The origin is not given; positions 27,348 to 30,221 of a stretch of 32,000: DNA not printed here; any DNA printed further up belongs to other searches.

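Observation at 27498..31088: AAA+ ATPase plus S8 subtilase two-gene module (IetAS-like) in a defence-island-like context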

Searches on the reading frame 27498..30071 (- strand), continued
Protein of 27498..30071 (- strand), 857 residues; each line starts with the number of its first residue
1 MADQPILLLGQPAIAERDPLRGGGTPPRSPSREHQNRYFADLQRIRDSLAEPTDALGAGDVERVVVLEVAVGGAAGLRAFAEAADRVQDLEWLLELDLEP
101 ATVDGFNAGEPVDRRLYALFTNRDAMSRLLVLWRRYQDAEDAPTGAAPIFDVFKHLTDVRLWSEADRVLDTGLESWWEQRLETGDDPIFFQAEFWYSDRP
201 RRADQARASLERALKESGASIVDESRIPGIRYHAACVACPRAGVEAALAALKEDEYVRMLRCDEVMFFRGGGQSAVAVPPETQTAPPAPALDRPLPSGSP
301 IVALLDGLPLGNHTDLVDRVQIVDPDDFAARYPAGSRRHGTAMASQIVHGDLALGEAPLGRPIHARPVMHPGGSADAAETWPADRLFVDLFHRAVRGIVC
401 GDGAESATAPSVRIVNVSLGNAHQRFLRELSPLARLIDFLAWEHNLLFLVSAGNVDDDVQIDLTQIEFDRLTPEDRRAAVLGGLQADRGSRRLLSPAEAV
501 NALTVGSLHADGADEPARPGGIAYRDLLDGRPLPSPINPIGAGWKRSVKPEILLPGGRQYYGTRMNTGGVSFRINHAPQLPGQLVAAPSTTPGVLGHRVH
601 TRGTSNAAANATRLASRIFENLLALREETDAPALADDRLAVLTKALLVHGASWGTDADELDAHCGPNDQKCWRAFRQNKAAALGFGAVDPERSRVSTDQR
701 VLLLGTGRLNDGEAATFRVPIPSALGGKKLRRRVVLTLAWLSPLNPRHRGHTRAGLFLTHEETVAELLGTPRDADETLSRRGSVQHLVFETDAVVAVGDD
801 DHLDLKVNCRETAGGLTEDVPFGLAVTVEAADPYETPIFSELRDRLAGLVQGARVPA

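Call 46: predict_structure(alignment_id=A1)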
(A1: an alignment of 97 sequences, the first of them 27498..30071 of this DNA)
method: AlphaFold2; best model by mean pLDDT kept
length: 857 residues; sequences in the alignment: 97
mean_pLDDT: 89.6   pTM: 0.93
mean pLDDT of the five models: 89.6, 89.0, 87.9, 87.3, 86.8
residues with pLDDT >= 90: 583; 70-90: 209; 50-70: 57; < 50: 8
segments of 3 or more residues with pLDDT < 50: 855-857
pLDDT, mean of each block of 10 residues (from residue 1): 91 94 77 93 92 60 89 66 88 83 87 87 93 95 92 93 86 88 92 92 93 94 96 96 95 88 89 58 60 90 97 96 96 91 98 95 96 72 92 98 95 96 85 96 98 95 94 94 91 95 98 76 84 95 92 97 87 90 93 90 97 98 93 92 98 91 65 82 96 94 97 96 90 96 88 95 81 91 96 90 96 91 97 76 88 48
secondary structure, 60 per line:
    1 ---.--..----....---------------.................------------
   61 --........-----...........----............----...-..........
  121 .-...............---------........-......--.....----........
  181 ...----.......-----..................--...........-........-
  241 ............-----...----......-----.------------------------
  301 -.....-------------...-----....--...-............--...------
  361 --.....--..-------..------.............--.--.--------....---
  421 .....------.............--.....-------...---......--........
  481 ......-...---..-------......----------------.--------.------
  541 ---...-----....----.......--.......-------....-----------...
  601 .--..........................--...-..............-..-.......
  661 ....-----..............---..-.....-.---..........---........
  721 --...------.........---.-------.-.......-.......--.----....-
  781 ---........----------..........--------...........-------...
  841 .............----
elements in order (helices of 4 or more, strands of 3 or more residues): E13-16 H32-48 E63-70 H76-86 E91-102 E111-121 H123-137 H147-154 E156-161 H164-168 H173-183 E188-194 H200-217 E220-227 E232-239 H241-252 E265-270 E302-306 E320-322 H328-331 H338-349 E363-367 H387-399 E414-417 E421-425 H432-444 E447-451 E459-461 H465-470 H473-486 E503-508 E552-555 E560-566 E569-575 E583-586 E598-601 H604-629 H636-649 H654-664 H670-683 H690-694 E700-709 E713-720 E732-740 E754-760 H762-768 H776-779 E784-791 E802-811 E820-830 H838-853

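Call 48: fold_search(model_id=the predicted structure, library=pdb)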
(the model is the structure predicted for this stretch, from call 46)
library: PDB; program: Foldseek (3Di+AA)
matches with E <= 10: 1251; with E <= 0.001: 51
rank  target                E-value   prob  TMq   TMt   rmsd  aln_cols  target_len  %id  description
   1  5vlp_A                2.1e-12  1.00  0.30  0.42  13.1       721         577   13  PCSK9 complex with LDLR antagonist peptide and Fab7G7 (released 2017-08-16)
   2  6u2f_A                2.5e-11  1.00  0.30  0.42  13.0       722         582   13  PCSK9-Fab 7G7 complex bound to cis-1-amino-4-phenylcyclohexaneacyl-WNLK(hR)IGLLR - NH2 (released 2020-02-05)
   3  6u3i_A                3.3e-11  1.00  0.29  0.41  13.3       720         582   13  Design of organo-peptides as bipartite PCSK9 antagonists (released 2020-02-05)
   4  2p4e_A                4.2e-11  1.00  0.24  0.38  13.9       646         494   13  Crystal Structure of PCSK9 (released 2007-04-10)
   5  3gcw_A                7.1e-11  1.00  0.23  0.42  14.2       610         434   14  PCSK9:EGFA(H306Y) (released 2009-03-03)
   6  6u26_B                4.3e-10  1.00  0.24  0.39  12.1       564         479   14  PCSK9 in complex with compound 16 (released 2019-11-06)
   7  4ne9_B                6.1e-10  1.00  0.24  0.38  13.6       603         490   14  PCSK9 in complex with LDLR peptide (released 2014-09-10)
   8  6u2p_B                7.7e-10  1.00  0.22  0.37  13.0       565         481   14  PCSK9 in complex with compound 5 (released 2019-11-06)
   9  3wiu_C                9.1e-10  1.00  0.30  0.59   7.4       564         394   13  Crystal structure of Pro-S324A/L349A (released 2014-10-01)
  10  4ne9_A                1.2e-09  1.00  0.22  0.36  12.1       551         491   14  PCSK9 in complex with LDLR peptide (released 2014-09-10)
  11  5vla_A                1.6e-09  1.00  0.27  0.57   6.6       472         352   15  Short PCSK9 delta-P' complex with Fusion2 peptide (released 2017-08-16)
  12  2qtw_B                1.7e-09  1.00  0.24  0.39  13.9       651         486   13  The Crystal Structure of PCSK9 at 1.9 Angstroms Resolution Reveals structural homology to Resistin within the C-termin (released 2007-09-18)
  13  3m0c_B                2.1e-09  1.00  0.24  0.39  14.1       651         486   13  The X-ray Crystal Structure of PCSK9 in Complex with the LDL receptor (released 2011-03-16)
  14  8fpq_B                2.3e-09  1.00  0.24  0.40  13.2       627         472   13  PCSK9 in complex with an inhibitor (released 2024-10-16)
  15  4k8r_B                2.4e-09  1.00  0.23  0.37  14.5       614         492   14  An Antibody Against the C-terminal Domain of PCSK9 lowers LDL Cholesterol Levels in vivo (released 2013-05-08)
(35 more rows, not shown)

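Call 65: find_related_loci(query=A1, collection=metagenome_contigs, flank=8000)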
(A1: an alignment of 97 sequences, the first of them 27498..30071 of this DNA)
Query A1 (857 aa) in metagenome_contigs; peptide patterns used: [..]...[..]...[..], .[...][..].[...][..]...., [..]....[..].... (x = any residue, [..] = any of these).
600 stretches matched a pattern (row limit reached: there are more); 499 encode a relative of the query (tblastn E <= 1e-3); the best 80 are kept; 80 distinct loci.
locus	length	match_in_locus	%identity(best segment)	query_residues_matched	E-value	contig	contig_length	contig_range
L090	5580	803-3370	47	1-857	0e+0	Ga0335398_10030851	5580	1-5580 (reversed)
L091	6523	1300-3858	41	1-850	0e+0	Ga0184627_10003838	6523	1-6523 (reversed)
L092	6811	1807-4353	41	1-846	0e+0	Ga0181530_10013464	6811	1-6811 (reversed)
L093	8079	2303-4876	42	1-846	2e-180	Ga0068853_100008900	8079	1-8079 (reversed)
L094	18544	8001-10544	39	1-846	2e-170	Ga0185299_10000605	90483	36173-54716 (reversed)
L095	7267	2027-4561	38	1-846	4e-168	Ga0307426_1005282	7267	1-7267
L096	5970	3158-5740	37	1-855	3e-169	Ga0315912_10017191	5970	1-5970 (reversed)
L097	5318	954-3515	41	1-846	3e-170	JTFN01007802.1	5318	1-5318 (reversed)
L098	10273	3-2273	39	97-846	6e-167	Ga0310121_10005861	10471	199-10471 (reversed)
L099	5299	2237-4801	38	1-851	8e-170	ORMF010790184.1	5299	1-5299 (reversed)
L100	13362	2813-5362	38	1-846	2e-163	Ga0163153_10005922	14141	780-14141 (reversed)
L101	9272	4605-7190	38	1-856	3e-163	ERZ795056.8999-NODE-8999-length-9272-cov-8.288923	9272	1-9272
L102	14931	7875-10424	39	1-846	1e-161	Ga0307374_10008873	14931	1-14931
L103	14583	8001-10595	35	1-851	1e-158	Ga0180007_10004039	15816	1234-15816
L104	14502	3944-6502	37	3-847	9e-158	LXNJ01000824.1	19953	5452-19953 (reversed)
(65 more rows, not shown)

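Call 68: search_dna_similar(query=L006:3221-5449:+, collection=plasmids, mode=protein, max_rows=30, rows=spread)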
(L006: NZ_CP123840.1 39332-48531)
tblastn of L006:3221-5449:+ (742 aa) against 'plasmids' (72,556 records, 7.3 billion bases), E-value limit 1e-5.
Records with a match: 491; places in all: 496; records where one place covers at least 80% of the query: 47.
Best place of each record, by identity: >=99% 1; 60-80% 1; <60% 489.
By first word of the organism name: Klebsiella 194; Rhizobium 56; Agrobacterium 53; Bradyrhizobium 35; Enterobacter 12; Enterococcus 10; Sinorhizobium 7; Mesorhizobium 7; Leptolyngbya 7; Sphingobium 6; and 60 more.
By predicted mobility (MOB-suite, as given by PLSDB): conjugative 331; non-mobilizable 124; mobilizable 36.
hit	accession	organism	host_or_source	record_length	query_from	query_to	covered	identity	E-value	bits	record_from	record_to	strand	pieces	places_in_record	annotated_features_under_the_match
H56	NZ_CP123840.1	Agrobacterium tumefaciens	Yarrow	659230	1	742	100%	99.9%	0e+0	1459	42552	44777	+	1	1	S8 family peptidase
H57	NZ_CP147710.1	Bradyrhizobium septentrionale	-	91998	10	736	98%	40.4%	2e-150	493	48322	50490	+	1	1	S8 family peptidase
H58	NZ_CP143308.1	Paracoccus marcusii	Soil sample,soil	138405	47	706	83%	32.0%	9e-33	235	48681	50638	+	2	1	S8 family serine peptidase | hypothetical protein (x3)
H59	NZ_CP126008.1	Bradyrhizobium elkanii USDA 94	Glycine max,soybean,root nodule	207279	73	625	75%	24.8%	1e-17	96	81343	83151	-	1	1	S8 family peptidase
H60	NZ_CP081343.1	Pantoea ananatis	whole organism,rice leaf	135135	227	662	59%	28.5%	3e-16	91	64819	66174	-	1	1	S8 family peptidase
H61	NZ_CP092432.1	Rhizobium sp. K102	Phaseolus vulgaris,Cell culture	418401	226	681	61%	24.6%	3e-11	75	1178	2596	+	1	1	S8 family peptidase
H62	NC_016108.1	Methylotuvimicrobium alcaliphilum 20Z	-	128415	229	629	54%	26.9%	3e-6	59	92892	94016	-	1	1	S8 family peptidase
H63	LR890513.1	Klebsiella pneumoniae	Homo sapiens,rectal swab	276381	227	643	56%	25.6%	9e-14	83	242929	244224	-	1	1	none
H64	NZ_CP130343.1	Enterobacter cloacae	Homo sapiens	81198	227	643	56%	25.6%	1e-13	83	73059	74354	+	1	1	S8 family peptidase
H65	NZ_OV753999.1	Klebsiella quasipneumoniae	-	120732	227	643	56%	25.6%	1e-13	83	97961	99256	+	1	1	S8 family peptidase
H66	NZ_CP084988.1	Klebsiella pneumoniae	Homo sapiens,blood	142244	227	643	56%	25.6%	1e-13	83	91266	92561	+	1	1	S8 family peptidase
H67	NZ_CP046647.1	Klebsiella pneumoniae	Homo sapiens,fecal isolate from poultry ...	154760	227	643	56%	25.6%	1e-13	83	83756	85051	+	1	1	S8 family peptidase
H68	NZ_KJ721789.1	Klebsiella pneumoniae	-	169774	227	643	56%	25.6%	1e-13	83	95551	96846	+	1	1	S8 family peptidase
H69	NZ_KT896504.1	Klebsiella pneumoniae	Shafdan Dan Region Wastewater Treatment ...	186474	227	643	56%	25.6%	1e-13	83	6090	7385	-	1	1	S8 family peptidase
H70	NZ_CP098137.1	Klebsiella pneumoniae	Canis lupus familiaris,Rectal swab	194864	227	643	56%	25.6%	1e-13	83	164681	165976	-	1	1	S8 family peptidase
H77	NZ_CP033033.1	Agrobacterium tumefaciens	-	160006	226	641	56%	25.4%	1e-8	66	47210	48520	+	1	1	S8 family peptidase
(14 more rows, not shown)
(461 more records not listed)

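Call 69: get_annotated_region(hit=H77, flank=3000)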
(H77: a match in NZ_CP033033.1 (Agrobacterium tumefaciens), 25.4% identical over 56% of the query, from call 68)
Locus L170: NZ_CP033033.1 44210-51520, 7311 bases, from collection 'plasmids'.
description: Agrobacterium tumefaciens strain 12D1 plasmid pAt12D1, complete sequence
organism: Agrobacterium tumefaciens (NCBI taxid 358)
taxonomy: Bacteria; Pseudomonadota; Alphaproteobacteria; Hyphomicrobiales; Rhizobiaceae; Agrobacterium; Agrobacterium tumefaciens
host: -; source: -; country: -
typing (MOB-suite, as given by PLSDB): conjugative; replicon rep_cluster_553; relaxase MOBQ; mating-pair formation MPF_T
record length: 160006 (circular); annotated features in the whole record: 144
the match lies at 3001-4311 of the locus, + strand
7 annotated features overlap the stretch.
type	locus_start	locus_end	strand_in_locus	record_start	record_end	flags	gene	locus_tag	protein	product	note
CDS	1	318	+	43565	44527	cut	-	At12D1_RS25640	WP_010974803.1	LysR family transcriptional regulator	-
CDS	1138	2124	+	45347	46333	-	-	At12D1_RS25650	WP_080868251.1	ATP-binding protein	-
CDS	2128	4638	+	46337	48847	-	-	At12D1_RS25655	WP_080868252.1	S8 family peptidase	-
CDS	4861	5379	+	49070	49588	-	-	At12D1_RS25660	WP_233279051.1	ABC transporter substrate-binding protein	-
CDS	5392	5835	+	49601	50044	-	-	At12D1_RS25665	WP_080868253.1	hypothetical protein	-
CDS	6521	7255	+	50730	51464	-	-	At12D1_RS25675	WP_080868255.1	response regulator transcription factor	GO:0000160 - phosphorelay signal transduction system [Evidence IEA]; GO:0006355 - regulation of DNA-templated ...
CDS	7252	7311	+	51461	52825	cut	-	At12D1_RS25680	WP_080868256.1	ATP-binding protein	-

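Call 70: get_annotated_region(hit=H66, flank=3000)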
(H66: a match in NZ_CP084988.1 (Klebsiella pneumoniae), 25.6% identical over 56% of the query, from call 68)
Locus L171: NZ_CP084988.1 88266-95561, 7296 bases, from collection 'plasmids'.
description: Klebsiella pneumoniae strain KP18-2110-2 plasmid pKP18-2110-2-2, complete sequence
organism: Klebsiella pneumoniae (NCBI taxid 573)
taxonomy: Bacteria; Pseudomonadota; Gammaproteobacteria; Enterobacterales; Enterobacteriaceae; Klebsiella; Klebsiella pneumoniae
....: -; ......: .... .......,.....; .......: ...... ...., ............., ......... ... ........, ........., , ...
typing (MOB-suite, as given by PLSDB): conjugative; replicon IncFII,IncU,rep_cluster_1418; relaxase MOBF; mating-pair formation MPF_F
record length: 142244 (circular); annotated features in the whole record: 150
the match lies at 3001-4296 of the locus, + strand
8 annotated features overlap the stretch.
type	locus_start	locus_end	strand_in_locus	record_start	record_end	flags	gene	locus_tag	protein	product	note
CDS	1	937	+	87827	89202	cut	-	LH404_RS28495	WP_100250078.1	IS3 family transposase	-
CDS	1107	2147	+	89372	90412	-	-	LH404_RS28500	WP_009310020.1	ATP-binding protein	-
CDS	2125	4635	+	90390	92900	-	-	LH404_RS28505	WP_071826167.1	S8 family peptidase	-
CDS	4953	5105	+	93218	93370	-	-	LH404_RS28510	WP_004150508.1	DUF5431 family protein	-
CDS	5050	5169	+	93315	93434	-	-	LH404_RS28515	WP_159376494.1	type I toxin-antitoxin system Hok family toxin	-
CDS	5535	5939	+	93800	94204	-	-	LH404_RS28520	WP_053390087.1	transposase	GO:0006313 - DNA transposition [Evidence IEA]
CDS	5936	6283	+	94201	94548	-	tnpB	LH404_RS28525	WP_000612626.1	IS66 family insertion sequence element accessory protein TnpB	-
CDS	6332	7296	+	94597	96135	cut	-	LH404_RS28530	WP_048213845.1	IS66-like element ISKpn24 family transposase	GO:0006313 - DNA transposition [Evidence IEA]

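Call 71: search_protein_families(library=padloc, proteins=[L170:1138-2124:+, L170:2128-4638:+, L171:1107-2147:+, L171:2125-4635:+], max_evalue=1e-20)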
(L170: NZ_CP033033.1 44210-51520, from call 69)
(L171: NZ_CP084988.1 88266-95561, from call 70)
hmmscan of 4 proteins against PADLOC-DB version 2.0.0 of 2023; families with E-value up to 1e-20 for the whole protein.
L170:1138-2124:+ (328 aa): 4 families
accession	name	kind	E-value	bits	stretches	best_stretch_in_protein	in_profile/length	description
PDLC02196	IetA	-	6.8e-71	237.7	1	2-324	2-323/374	-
PDLC04232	IetA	-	3.3e-66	221.9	1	1-318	1-312/330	-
PDLC02195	IetA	-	3.6e-56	189.2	1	51-311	65-325/395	-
PDLC04231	IetA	-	2.3e-37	127.2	1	1-255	1-249/262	-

L170:2128-4638:+ (836 aa): 2 families
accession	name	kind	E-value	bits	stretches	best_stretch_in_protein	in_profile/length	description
PDLC02198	IetS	-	1.7e-26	90.5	1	283-824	246-779/795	-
PDLC04233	IetS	-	1.3e-24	84.3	0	467-829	499-849/855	-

L171:1107-2147:+ (346 aa): 4 families
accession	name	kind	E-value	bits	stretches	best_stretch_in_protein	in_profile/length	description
PDLC02196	IetA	-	1.4e-73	246.5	1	2-326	2-324/374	-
PDLC04232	IetA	-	8.6e-73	243.6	1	1-323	1-316/330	-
PDLC02195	IetA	-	1.3e-55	187.3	1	8-337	8-347/395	-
PDLC04231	IetA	-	1.4e-40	137.7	1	1-263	1-256/262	-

L171:2125-4635:+ (836 aa): 4 families
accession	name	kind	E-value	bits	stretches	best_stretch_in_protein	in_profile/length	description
PDLC02198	IetS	-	2.2e-41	139.7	1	195-828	167-783/795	-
PDLC02197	IetS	-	3e-27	93.2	0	438-647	387-580/749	-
PDLC04233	IetS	-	2.5e-24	83.4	0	282-829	294-849/855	-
PDLC02201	IetS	-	3.3e-22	76.5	1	280-644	244-568/781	-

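Call 72: search_protein_families(library=ncbifam, proteins=[L170:1138-2124:+, L170:2128-4638:+, L171:1107-2147:+, L171:2125-4635:+], max_evalue=1e-30)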
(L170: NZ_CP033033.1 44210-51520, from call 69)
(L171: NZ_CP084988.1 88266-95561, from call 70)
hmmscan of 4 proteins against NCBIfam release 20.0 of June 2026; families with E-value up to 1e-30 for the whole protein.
L170:1138-2124:+ (328 aa): 2 families
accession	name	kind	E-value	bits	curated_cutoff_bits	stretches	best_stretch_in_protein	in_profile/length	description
NF042959.1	IteA_antiphage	equivalog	3.4e-58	197.6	510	1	15-319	15-321/367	anti-phage ATPase IteA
NF003069.1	PRK03992.1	subfamily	9.1e-33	113.9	500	1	111-321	153-371/379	proteasome-activating nucleotidase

L170:2128-4638:+ (836 aa): 0 families

L171:1107-2147:+ (346 aa): 2 families
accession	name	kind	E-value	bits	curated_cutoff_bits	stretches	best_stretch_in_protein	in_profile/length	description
NF042959.1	IteA_antiphage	equivalog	2.3e-59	201.4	510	1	9-327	9-325/367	anti-phage ATPase IteA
TIGR01241.2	FtsH_fam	equivalog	4.6e-31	108.2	600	1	85-320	156-399/598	ATP-dependent zinc metalloprotease FtsH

L171:2125-4635:+ (836 aa): 0 families
